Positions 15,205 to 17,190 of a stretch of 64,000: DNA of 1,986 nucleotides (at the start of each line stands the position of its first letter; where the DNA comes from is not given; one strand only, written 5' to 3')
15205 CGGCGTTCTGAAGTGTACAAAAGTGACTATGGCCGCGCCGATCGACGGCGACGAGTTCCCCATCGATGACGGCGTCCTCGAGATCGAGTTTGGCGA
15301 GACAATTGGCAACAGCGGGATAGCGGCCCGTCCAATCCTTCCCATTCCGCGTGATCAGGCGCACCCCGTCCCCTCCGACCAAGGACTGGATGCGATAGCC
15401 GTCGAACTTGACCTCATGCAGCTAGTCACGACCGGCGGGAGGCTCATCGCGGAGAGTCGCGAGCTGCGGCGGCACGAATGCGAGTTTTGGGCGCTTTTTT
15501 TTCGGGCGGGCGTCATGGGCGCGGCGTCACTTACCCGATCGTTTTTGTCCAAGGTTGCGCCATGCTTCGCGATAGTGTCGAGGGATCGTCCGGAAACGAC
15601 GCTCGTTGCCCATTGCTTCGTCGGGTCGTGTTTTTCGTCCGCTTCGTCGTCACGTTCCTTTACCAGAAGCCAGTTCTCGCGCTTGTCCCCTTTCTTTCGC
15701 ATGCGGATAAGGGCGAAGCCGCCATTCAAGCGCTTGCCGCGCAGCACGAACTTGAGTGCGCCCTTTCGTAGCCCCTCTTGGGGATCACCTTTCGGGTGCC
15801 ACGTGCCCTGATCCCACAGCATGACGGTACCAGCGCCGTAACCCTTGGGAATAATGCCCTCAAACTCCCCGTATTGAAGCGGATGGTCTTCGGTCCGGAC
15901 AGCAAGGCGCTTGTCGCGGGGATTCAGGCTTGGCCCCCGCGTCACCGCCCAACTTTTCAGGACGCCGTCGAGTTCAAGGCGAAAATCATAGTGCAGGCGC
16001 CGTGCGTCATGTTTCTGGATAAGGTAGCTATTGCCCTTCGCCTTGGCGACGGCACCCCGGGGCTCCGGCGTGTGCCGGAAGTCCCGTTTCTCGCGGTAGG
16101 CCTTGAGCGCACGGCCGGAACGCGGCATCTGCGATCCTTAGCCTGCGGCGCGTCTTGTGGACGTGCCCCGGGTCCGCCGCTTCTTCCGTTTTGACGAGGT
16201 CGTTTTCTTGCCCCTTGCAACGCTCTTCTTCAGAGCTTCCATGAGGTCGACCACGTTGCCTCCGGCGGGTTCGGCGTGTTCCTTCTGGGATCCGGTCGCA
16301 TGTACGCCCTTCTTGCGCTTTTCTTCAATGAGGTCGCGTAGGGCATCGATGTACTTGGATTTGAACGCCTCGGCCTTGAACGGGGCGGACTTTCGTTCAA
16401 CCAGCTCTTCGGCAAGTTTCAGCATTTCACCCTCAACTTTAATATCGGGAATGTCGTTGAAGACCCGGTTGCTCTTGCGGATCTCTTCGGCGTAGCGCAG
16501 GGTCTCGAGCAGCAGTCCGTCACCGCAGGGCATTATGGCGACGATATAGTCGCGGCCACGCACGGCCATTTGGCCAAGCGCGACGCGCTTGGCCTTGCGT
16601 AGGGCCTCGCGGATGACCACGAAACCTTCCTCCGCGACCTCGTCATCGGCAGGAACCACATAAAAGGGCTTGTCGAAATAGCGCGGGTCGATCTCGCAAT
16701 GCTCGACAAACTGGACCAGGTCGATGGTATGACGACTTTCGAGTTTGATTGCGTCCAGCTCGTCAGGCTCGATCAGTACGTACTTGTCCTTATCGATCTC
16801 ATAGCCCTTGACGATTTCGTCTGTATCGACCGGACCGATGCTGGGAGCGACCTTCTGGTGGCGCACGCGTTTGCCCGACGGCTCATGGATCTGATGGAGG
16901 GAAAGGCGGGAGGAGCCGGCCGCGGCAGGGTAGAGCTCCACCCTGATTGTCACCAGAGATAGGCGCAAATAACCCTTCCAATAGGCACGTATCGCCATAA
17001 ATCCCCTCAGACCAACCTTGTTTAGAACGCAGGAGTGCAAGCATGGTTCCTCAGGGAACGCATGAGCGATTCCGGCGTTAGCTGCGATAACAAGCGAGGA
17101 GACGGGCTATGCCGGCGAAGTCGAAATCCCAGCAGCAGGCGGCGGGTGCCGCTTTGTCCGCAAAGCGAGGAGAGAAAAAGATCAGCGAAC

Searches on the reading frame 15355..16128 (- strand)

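Call 32: search_protein_families(library=pfam, proteins=[window:15355-16128:-])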
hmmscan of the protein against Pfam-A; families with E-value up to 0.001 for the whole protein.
window:15355-16128:- (257 aa): 1 family
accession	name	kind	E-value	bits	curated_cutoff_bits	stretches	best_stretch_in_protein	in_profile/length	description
PF13298.12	LigD_N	-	1.6e-43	147.6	31.1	1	38-142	1-107/107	DNA Ligase D 3'-phosphoesterase domain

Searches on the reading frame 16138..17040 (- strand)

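Call 32: search_protein_families(library=pfam, proteins=[window:16138-17040:-])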
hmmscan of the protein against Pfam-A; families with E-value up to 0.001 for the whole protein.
window:16138-17040:- (300 aa): 1 family
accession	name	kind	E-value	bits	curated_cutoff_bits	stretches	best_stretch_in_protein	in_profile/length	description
PF02735.22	Ku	-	4.9e-46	157.5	25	1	27-208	2-189/190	Ku70/Ku80 beta-barrel domain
